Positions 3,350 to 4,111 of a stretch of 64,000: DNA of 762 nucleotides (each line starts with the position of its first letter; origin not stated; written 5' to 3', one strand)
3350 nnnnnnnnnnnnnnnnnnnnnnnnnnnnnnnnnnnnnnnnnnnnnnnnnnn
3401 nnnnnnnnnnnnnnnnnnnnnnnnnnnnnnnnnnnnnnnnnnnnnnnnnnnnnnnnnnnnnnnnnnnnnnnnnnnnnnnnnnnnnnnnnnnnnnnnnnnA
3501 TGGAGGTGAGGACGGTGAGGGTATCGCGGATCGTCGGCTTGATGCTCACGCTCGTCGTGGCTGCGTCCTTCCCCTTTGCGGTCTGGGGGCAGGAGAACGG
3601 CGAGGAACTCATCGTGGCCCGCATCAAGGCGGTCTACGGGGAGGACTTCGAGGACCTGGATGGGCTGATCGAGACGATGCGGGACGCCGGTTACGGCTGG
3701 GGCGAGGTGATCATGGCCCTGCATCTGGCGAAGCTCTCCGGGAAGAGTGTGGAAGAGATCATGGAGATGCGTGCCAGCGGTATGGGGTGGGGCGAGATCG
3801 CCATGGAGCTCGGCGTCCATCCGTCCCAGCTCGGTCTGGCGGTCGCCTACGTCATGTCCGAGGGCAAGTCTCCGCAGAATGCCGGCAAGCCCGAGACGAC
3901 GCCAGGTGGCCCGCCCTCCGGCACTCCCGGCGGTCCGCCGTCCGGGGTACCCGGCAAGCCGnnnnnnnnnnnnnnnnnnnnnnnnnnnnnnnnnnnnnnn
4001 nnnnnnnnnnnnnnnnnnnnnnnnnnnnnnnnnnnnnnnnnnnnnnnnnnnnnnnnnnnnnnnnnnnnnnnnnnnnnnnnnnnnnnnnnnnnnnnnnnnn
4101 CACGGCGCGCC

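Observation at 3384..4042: Small secreted repeat protein inserted in the prfA-prmC-tsaC housekeeping operon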

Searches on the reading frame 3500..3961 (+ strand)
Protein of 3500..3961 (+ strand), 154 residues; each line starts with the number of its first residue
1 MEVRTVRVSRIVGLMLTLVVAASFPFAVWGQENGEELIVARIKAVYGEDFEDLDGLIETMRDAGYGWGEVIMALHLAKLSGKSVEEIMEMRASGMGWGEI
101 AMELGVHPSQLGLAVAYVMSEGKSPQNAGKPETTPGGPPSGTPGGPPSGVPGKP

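Call 3: search_protein_families(library=pfam, proteins=[window:3500-3961:+], max_evalue=1)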
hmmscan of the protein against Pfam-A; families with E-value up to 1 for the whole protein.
window:3500-3961:+ (154 aa): 4 families
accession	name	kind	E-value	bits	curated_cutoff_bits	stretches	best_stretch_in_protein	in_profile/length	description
PF13936.12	HTH_38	-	0.00011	22.3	27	1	78-109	4-35/44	Helix-turn-helix domain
PF04255.20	DUF433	-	0.11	12.8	23.6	1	83-117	20-55/56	Protein of unknown function (DUF433)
PF19889.5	DUF6362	-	0.24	12.2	31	1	84-111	60-87/98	Domain of unknown function (DUF6362)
PF11242.13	DUF2774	-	0.31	11.7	29.2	1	88-120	7-39/63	Protein of unknown function (DUF2774)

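Call 4: search_protein_families(library=ncbifam, proteins=[window:3500-3961:+], max_evalue=10)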
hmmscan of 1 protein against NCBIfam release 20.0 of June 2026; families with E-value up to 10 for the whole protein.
window:3500-3961:+ (154 aa): 1 family
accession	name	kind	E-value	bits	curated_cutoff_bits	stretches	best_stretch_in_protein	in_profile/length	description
NF009175.0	PRK12523.1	equivalog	0.12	12.4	271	1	76-116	117-157/172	RNA polymerase sigma factor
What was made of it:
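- On Pfam HTH_38 (PF13936) and other cytoplasmic DNA-binding HTH families: NCBIfam gives only E 0.12 to a sigma-factor model (call 4).
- There is no catalytic-family hit (calls 3, 4).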

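Call 5: find_homologous_proteins(query=window:3500-3961:+, max_evalue=0.001)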
Query window:3500-3961:+ (154 aa): 7 proteins with E <= 0.001 among 116 candidates.
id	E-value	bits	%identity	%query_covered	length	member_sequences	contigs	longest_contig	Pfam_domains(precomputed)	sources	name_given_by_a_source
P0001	2.6e-91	322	99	97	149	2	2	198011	-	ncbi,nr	ncbi:MAG: hypothetical protein QN163_04895 [Armatimonadota bacterium]|nr:hypothetical protein [Armat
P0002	2.9e-69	250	80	80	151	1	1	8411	-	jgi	jgi:hypothetical protein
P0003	4.1e-54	201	74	76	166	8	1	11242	-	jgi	-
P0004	2.6e-53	198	72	77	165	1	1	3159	-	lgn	-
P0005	3.6e-52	194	73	77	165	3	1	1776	-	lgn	-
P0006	1.6e-43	166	57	71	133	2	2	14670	-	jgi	jgi:hypothetical protein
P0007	5.2e-17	80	67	40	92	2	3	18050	-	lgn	-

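Call 6: search_solved_structures(query=window:3500-3961:+, max_evalue=10, show_alignments=2)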
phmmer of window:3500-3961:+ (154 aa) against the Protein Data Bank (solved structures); distinct sequences matched with E-value up to 10: 5.
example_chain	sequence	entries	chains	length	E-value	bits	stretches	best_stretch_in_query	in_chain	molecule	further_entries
4ln9_A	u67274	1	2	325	0.48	13.6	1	52-119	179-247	Rifamycin polyketide synthase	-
2d4p_A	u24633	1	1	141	0.52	13.5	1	27-104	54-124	hypothetical protein TTHA1254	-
5byo_A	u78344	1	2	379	0.75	13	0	61-123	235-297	dTor_12x31L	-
4yxz_A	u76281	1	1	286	0.85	12.8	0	56-124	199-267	dTor_9x31L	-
1wn1_A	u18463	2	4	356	0.91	12.7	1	50-136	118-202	dipeptidase | 356aa long hypothetical dipeptidase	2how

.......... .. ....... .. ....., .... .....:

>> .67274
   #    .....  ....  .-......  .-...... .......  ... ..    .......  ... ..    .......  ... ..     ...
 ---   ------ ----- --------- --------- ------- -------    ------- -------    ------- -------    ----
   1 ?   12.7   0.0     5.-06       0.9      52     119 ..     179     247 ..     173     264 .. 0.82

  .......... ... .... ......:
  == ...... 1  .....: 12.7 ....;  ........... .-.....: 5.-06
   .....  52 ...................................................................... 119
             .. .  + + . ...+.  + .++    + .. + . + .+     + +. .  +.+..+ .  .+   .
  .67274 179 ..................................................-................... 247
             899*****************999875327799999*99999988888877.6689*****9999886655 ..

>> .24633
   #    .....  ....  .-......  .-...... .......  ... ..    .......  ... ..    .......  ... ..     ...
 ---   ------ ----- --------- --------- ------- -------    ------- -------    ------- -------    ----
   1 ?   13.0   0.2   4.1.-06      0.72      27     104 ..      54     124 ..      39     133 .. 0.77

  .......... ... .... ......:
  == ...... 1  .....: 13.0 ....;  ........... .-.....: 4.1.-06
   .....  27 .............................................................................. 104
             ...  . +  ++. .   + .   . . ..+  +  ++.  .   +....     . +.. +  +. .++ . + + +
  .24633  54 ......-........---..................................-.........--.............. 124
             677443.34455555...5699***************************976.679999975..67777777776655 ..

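Call 9: find_encoding_contigs(protein=P0003, flank=6000, max_places=3)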
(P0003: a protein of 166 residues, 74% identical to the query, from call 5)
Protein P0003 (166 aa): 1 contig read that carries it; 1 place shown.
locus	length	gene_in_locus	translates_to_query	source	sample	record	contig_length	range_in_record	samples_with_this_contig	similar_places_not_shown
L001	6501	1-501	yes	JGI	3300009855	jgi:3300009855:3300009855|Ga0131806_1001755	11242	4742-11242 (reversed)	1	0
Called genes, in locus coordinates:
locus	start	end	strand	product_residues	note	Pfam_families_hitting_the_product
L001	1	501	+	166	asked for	?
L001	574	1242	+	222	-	PF01300:Sua5_yciO_yrdC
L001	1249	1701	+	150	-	PF02502:LacAB_rpiB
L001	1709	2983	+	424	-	PF00464:SHMT, PF00155:Aminotran_1_2, PF01212:Beta_elim_lyase (weak)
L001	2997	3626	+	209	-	PF14681:UPRTase, PF00156:Pribosyltran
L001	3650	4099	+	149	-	PF00383:dCMP_cyt_deam_1, PF14437:MafB19-deam, PF14439:Bd3614-deam (weak)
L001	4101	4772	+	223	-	PF00072:Response_reg, PF00486:Trans_reg_C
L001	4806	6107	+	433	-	PF00989:PAS (weak), PF12860:PAS_7 (weak), PF13188:PAS_8, PF00512:HisKA, PF13581:HATPase_c_2 (weak), PF02518:HATPase_c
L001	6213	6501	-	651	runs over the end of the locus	PF00122:E1-E2_ATPase, PF00702:Hydrolase, PF12710:HAD (weak), PF08282:Hydrolase_3 (faint)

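Call 10: find_encoding_contigs(protein=P0006, flank=6000, max_places=3)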
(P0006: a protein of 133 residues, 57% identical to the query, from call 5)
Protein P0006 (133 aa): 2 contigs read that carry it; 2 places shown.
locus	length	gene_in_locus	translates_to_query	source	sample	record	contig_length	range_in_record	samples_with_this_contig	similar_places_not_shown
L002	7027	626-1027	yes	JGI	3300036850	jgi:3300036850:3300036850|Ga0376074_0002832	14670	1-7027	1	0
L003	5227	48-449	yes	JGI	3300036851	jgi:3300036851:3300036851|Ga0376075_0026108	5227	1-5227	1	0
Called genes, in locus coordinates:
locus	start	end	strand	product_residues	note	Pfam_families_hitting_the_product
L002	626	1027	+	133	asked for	-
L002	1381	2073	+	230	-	PF04228:Zn_peptidase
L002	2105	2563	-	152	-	-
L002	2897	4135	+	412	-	PF13439:Glyco_transf_4, PF13579:Glyco_trans_4_4, PF00534:Glycos_transf_1, PF13692:Glyco_trans_1_4, PF13524:Glyco_trans_1_2 (weak)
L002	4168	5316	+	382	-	-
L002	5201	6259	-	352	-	PF04041:Glyco_hydro_130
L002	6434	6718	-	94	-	PF08734:GYD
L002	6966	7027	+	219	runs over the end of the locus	PF03737:RraA-like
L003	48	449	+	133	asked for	-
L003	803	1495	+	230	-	PF04228:Zn_peptidase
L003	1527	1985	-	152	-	-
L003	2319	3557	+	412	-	PF13439:Glyco_transf_4, PF13579:Glyco_trans_4_4, PF00534:Glycos_transf_1, PF13692:Glyco_trans_1_4, PF13524:Glyco_trans_1_2 (weak)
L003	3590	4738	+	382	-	-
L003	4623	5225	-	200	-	?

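Call 16: find_encoding_contigs(protein=P0002, flank=6000, max_places=3)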
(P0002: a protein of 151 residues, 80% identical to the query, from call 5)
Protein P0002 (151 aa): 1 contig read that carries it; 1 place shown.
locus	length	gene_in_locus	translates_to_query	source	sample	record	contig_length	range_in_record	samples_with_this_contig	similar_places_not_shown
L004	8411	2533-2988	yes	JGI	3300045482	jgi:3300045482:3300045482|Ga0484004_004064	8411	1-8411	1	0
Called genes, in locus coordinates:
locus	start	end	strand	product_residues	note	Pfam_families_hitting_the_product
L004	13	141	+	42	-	PF01197:Ribosomal_L31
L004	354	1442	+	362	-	PF03462:PCRF, PF00472:RF-1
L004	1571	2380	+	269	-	PF17827:PrmC_N, PF05175:MTS, PF06325:PrmA, PF01170:UPF0020 (faint), PF12847:Methyltransf_18 (weak), PF13847:Methyltransf_31, PF08241:Methyltransf_11 (weak), PF13649:Methyltransf_25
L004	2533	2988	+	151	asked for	-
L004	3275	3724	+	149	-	PF02502:LacAB_rpiB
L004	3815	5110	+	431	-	PF00464:SHMT, PF00155:Aminotran_1_2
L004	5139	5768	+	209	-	PF14681:UPRTase, PF00156:Pribosyltran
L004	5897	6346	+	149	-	PF00383:dCMP_cyt_deam_1, PF14437:MafB19-deam, PF14439:Bd3614-deam (weak)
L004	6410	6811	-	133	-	PF12867:DinB_2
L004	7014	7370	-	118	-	PF09685:MamF_MmsF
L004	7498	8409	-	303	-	?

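Call 17: predict_structure(alignment_id=A1)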
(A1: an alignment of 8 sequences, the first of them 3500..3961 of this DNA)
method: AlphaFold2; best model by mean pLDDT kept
length: 154 residues; sequences in the alignment: 8
mean_pLDDT: 74.4   pTM: 0.58
mean pLDDT of the five models: 74.4, 74.2, 73.5, 73.0, 72.6
residues with pLDDT >= 90: 80; 70-90: 7; 50-70: 25; < 50: 42
segments of 3 or more residues with pLDDT < 50: 1-10, 12-16, 18-23, 25-27, 29-31, 123-125
pLDDT, mean of each block of 10 residues (from residue 1): 44 46 46 76 94 96 96 97 96 96 95 90 50 52 51 49
secondary structure, 60 per line:
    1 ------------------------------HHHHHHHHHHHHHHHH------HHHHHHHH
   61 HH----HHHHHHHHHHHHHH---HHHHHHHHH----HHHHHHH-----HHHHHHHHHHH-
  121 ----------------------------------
elements in order: H31-46 H53-62 H67-80 H84-92 H97-103 H109-119
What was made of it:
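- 3599..3859 (+): All-alpha core domain with six helices (residues 34-120 in 154-aa numbering). AF2 model with pLDDT 90-97 across the core (call 17).
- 3860..3961 (+): Disordered Pro/Gly-rich tail. It contains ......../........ (3902-3949) and ends in GKP-COOH. pLDDT about 50 (call 17).
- The AF2 core has pLDDT >90 and six helices (call 17). The AF2 fold is confident (call 17).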

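Call 35: find_related_loci(query=A3, collection=genome_contigs, flank=5000)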
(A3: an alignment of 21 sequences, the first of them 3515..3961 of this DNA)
Query A3 (149 aa) in genome_contigs; peptide patterns used: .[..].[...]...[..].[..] (x = any residue, [..] = any of these).
405 stretches matched a pattern; 210 encode a relative of the query (tblastn E <= 1e-3); the best 80 are kept; 80 distinct loci.
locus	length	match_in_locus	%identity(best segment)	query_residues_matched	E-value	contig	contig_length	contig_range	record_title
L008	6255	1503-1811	50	22-139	4e-26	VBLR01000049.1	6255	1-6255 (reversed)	MAG: Methanobacteriota archaeon isolate EA_2 14_0903_05_30cm_scaffold_6144, whole genome shotgun sequence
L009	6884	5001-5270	52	26-119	2e-22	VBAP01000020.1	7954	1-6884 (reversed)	MAG: Bacillati bacterium ANGP1 isolate NP_8 14_1009_16_40cm_scaffold_28748, whole genome shotgun sequence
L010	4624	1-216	76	73-144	3e-21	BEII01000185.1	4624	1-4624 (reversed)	Bacterium HR32 DNA, contig: NODE_5494_185, isolate: HRbin32, whole genome shotgun sequence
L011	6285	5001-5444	35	5-133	2e-18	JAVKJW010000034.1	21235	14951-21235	MAG: Candidatus Thermofontivivens primus isolate QQ_201705_bins_113 QQ_201705_bins_113_scaffold_34, whole genome shotgun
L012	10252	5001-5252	44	45-127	2e-14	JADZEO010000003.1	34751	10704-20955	MAG: Bdellovibrionales bacterium isolate SJ826 c_000000010221, whole genome shotgun sequence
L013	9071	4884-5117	42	49-125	6e-14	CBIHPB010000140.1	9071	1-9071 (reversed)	MAG TPA_asm: uncultured Bdellovibrio sp. isolate SRR18156191_binner12_Refined_11 genome assembly, contig: ERZ27336852.15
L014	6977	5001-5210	41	43-111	2e-13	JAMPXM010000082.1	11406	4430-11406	MAG: Pseudobdellovibrionaceae bacterium isolate R2F_R2FSRR_metabat.31 R2F_C3252, whole genome shotgun sequence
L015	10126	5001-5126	69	71-112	2e-13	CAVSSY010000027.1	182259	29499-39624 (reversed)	MAG: uncultured delta proteobacterium isolate MFD05684.bin.2.99 genome assembly, contig: contig_76364, whole genome shot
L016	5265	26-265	40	49-127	2e-13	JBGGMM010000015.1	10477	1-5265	MAG: Pseudobdellovibrionaceae bacterium isolate bin.014 k141_1111834, whole genome shotgun sequence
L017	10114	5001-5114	76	71-108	2e-13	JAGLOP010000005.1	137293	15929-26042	MAG: Arcobacteraceae bacterium isolate RS_7_4 ROV157_7.bin.4.fa_5, whole genome shotgun sequence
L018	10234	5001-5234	43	27-109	4e-13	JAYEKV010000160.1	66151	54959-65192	MAG: Campylobacterota bacterium isolate MAG128 MAG128_160, whole genome shotgun sequence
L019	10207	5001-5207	42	43-110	5e-13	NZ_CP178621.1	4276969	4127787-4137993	Bdellovibrio sp. HCB337 chromosome, complete genome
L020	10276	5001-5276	41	45-127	7e-13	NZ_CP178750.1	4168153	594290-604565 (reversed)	Bdellovibrio sp. HCB-110 chromosome, complete genome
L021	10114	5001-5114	76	71-108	9e-13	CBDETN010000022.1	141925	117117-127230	MAG: Arcobacteraceae bacterium isolate db4b13ac-2574-4c45-916c-b48a2a49b3d8 genome assembly, contig: contig_22, whole ge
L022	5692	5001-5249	37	44-125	1e-12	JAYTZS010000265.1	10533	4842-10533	MAG: Bdellovibrio sp. isolate GFS_6366 GFS_6366_264, whole genome shotgun sequence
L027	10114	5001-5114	71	71-108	6e-12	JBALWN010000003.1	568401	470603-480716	MAG: Halopseudomonas aestusnigri isolate 7NakV-02 NODE_3_length_568401_cov_26.574021, whole genome shotgun sequence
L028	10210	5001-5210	43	43-111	6e-12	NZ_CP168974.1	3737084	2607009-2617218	Bdellovibrio bacteriovorus strain s4 chromosome, complete genome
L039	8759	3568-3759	47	47-108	7e-11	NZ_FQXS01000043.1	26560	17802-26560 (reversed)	Desulfofustis glycolicus DSM 9705, whole genome shotgun sequence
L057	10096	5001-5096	75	77-108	3e-10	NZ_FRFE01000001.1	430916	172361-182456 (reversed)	Desulfopila aestuarii DSM 18488, whole genome shotgun sequence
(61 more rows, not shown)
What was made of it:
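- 3779..3811 (+): Repeat motif 2, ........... (residues 94-104). It lies inside the most conserved family stretch, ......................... Residues 71-108 are 76% identical to Arcobacteraceae and Desulfopila proteins (call 35).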

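Call 43: search_protein_families(library=pfam, proteins=[L057:4626-5354:+, L027:4632-5423:+, L057:3597-4619:+, L039:1618-2163:+, L039:2150-3277:+, L028:3910-4842:+, L028:4857-5372:+, L057:5477-6499:+], max_evalue=0.01)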
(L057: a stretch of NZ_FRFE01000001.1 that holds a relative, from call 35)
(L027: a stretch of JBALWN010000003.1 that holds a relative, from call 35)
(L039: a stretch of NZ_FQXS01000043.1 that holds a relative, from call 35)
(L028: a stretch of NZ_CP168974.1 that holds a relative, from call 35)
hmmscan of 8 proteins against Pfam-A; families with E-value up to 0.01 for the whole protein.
L057:4626-5354:+ (243 aa): 1 family
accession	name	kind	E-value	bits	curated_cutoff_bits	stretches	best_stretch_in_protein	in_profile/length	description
PF13936.12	HTH_38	-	0.0064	16.6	27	0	126-154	8-36/44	Helix-turn-helix domain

L027:4632-5423:+ (264 aa): 1 family
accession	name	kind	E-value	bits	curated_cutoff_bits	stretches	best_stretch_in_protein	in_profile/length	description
PF13936.12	HTH_38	-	4.9e-05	23.4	27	1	132-158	10-36/44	Helix-turn-helix domain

L057:3597-4619:+ (341 aa): 16 families
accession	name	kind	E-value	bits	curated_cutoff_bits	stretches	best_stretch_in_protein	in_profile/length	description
PF13431.12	TPR_17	-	1.5e-16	59.6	24.4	2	132-165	1-34/34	Tetratricopeptide repeat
PF13414.12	TPR_11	-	4.6e-16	58.7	26.8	3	151-192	1-42/42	TPR repeat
PF00515.34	TPR_1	-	2e-15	56.3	27.8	1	146-177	3-34/34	Tetratricopeptide repeat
PF07719.23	TPR_2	-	8.7e-13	47.8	27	1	146-173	3-30/34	Tetratricopeptide repeat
PF13432.12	TPR_16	-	1e-11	45.5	32.7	2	149-197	2-50/65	Tetratricopeptide repeat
PF13428.12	TPR_14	-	1.2e-11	44.5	23.5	1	146-185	3-42/44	Tetratricopeptide repeat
PF13181.12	TPR_8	-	1.4e-11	44.1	25.7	1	145-175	2-32/34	Tetratricopeptide repeat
PF14559.12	TPR_19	-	1.8e-11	44.6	25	2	155-196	2-43/68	Tetratricopeptide repeat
PF23914.1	TPR_CcmH_CycH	-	1e-09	38.9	42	1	67-177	40-154/158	Cytochrome c-type biogenesis protein H TPR domain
PF13371.12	TPR_9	-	2.6e-08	34.2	35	1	150-218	1-69/73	Tetratricopeptide repeat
PF13424.12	TPR_12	-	2.9e-08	34.2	30.1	1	146-196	5-63/77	Tetratricopeptide repeat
PF12895.13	ANAPC3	-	1.7e-07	31.8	27.2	1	135-196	14-74/82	Anaphase-promoting complex, cyclosome, subunit 3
PF00691.25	OmpA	-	0.00022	21.9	27.2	0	281-324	45-86/98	OmpA family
PF13174.12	TPR_6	-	0.00059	20.8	26.3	0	146-176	2-32/33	Tetratricopeptide repeat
PF25062.1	ARM_TT21_N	-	0.00068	19.9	40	1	70-182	92-206/222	Tetratricopeptide repeat protein 21 N-terminal ARM repeat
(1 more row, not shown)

L039:1618-2163:+ (182 aa): 6 families
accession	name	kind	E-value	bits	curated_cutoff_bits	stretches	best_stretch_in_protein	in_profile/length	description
PF04542.20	Sigma70_r2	-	5.1e-16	58.7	24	1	23-88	1-68/71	Sigma-70 region 2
PF08281.18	Sigma70_r4_2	-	7.2e-14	51.6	25.7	1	121-170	3-52/54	Sigma-70, region 4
PF04545.22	Sigma70_r4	-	6.7e-09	35.6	24.1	1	125-170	1-46/50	Sigma-70, region 4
PF02650.20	HTH_WhiA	-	0.0035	18.2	27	1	125-167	34-79/84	WhiA C-terminal HTH domain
PF07638.17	Sigma70_ECF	-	0.0055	17.1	21.1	1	7-166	6-173/185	ECF sigma factor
PF04967.18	HTH_10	-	0.0064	16.7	23.1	0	141-169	20-48/53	HTH DNA binding domain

L039:2150-3277:+ (376 aa): 8 families
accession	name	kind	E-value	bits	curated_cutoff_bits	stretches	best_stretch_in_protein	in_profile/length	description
PF13432.12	TPR_16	-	1.7e-10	41.5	32.7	1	173-225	2-53/65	Tetratricopeptide repeat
PF13414.12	TPR_11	-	2.9e-09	36.9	26.8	1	177-212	3-38/42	TPR repeat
PF07719.23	TPR_2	-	9.1e-08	32.1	27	1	170-199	3-32/34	Tetratricopeptide repeat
PF00515.34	TPR_1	-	1.8e-07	31.1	27.8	1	171-199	4-32/34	Tetratricopeptide repeat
PF13181.12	TPR_8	-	3.7e-07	30.2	25.7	0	170-199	3-32/34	Tetratricopeptide repeat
PF13431.12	TPR_17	-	8.8e-06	26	24.4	0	190-220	1-31/34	Tetratricopeptide repeat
PF13428.12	TPR_14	-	1.2e-05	26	23.5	1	170-207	3-40/44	Tetratricopeptide repeat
PF14559.12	TPR_19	-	0.0001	23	25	0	110-152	1-43/68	Tetratricopeptide repeat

L028:3910-4842:+ (311 aa): 1 family
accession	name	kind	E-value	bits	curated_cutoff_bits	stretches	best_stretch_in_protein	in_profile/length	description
PF10082.15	BBP2_2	-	0.00055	19.4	23.7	1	132-187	295-350/378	Putative beta-barrel porin 2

L028:4857-5372:+ (172 aa): 2 families
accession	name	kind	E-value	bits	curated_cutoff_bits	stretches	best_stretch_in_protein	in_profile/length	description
PF18470.6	Cas9_a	-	0.0023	18.1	26.9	1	60-161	34-134/221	Cas9 alpha-helical lobe domain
PF13936.12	HTH_38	-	0.0047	17.1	27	0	87-113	12-37/44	Helix-turn-helix domain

L057:5477-6499:+ (341 aa): 1 family
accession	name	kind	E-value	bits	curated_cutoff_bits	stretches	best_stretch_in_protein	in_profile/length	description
PF07884.19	VKOR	-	0.00026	21.6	27.5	1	58-132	52-129/134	Vitamin K epoxide reductase family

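Call 54: fold_search(model_id=the predicted structure, library=pdb)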
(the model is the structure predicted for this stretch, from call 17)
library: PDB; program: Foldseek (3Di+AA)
matches with E <= 10: 73; with E <= 0.001: 0
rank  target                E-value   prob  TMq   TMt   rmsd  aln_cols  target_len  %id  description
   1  4yy2_C                2.2e-01  0.44  0.24  0.30   6.7        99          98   20  Computationally designed left-handed alpha/alpha toroid with 3 repeats in space group P212121 (released 2015-12-16)
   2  7bqq_MODEL_1_A        6.0e-01  0.15  0.20  0.22  11.2       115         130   18  Solution NMR structure of fold-Z Gogy; de novo designed protein with an asymmetric all-alpha topology (released 2021-04-07)
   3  4yxy_A                7.5e-01  0.63  0.29  0.45   7.1        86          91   23  Computationally designed left-handed alpha/alpha toroid with 9 repeats; two linked rings of 12 repeats each structure (released 2015-12-16)
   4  9gvf                  1.6e+00  0.28  0.32  0.25   6.8       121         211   16  Crystal structure of a computationally designed protein (released 2025-10-08)
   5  4yxx                  2.1e+00  0.18  0.29  0.23   7.3       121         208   16  Computationally designed left-handed alpha/alpha toroid with 6 repeats (released 2015-12-16)
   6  7egc_R                2.4e+00  0.11  0.22  0.15  13.8       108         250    8  p53-bound TFIID-based holo PIC on HDM2 promoter (released 2021-05-12)
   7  1r71_A                2.7e+00  0.16  0.18  0.24   9.3        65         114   20  Crystal Structure of the DNA binding domain of KorB in complex with the operator DNA (released 2004-06-01)
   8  4yxz                  3.0e+00  0.14  0.27  0.17   8.0       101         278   21  Computationally designed left-handed alpha/alpha toroid with 9 repeats (released 2015-12-16)
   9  8s6p                  3.1e+00  0.18  0.32  0.25   6.6       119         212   15  Crystal structure of a computationally designed protein bound to a Ru-containing cofactor (released 2025-05-28)
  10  8c3w                  3.1e+00  0.16  0.30  0.23   8.1       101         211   17  Crystal structure of a computationally designed heme binding protein, dnHEM1 (released 2023-07-05)
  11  1r71_D                3.3e+00  0.15  0.19  0.24   9.7        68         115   19  Crystal Structure of the DNA binding domain of KorB in complex with the operator DNA (released 2004-06-01)
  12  8hno_A                3.5e+00  0.21  0.17  0.19   6.6        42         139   24  Archaeal transcription factor Wild type (released 2023-09-13)
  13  4ldz_A                3.5e+00  0.16  0.16  0.13   7.9        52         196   21  Crystal structure of the full-length response regulator DesR in the active state (released 2014-07-16)
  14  9h3c                  3.9e+00  0.15  0.32  0.25   6.3       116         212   16  De novo designed alpha helical toroidal protein with a Ru-cofactor (released 2025-10-22)
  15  2e8x_A                4.1e+00  0.06  0.20  0.11  15.5       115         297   16  S. cerevisiae geranylgeranyl pyrophosphate synthase in complex with magnesium and GPP (released 2007-06-12)
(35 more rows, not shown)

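Call 61: find_encoding_contigs(protein=P0001, flank=3000, max_places=3)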
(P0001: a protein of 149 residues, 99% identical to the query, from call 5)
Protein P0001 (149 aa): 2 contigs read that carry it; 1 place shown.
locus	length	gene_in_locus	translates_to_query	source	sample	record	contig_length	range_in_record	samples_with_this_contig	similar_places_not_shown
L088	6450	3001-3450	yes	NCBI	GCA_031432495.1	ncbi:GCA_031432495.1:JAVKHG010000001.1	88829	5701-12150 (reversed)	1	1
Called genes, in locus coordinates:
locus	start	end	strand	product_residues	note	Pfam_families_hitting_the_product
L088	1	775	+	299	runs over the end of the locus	PF07136:DUF1385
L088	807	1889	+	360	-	PF03462:PCRF, PF00472:RF-1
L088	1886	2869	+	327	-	PF17827:PrmC_N, PF05175:MTS, PF13649:Methyltransf_25 (weak), PF13847:Methyltransf_31 (weak)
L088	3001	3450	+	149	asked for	-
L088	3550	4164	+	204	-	PF01300:Sua5_yciO_yrdC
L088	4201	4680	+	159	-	PF02502:LacAB_rpiB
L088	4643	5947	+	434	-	PF00464:SHMT, PF00155:Aminotran_1_2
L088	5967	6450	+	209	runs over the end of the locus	PF14681:UPRTase, PF00156:Pribosyltran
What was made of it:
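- Orthologues are called independently in several assemblies (calls 5, 9, 16, 61).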
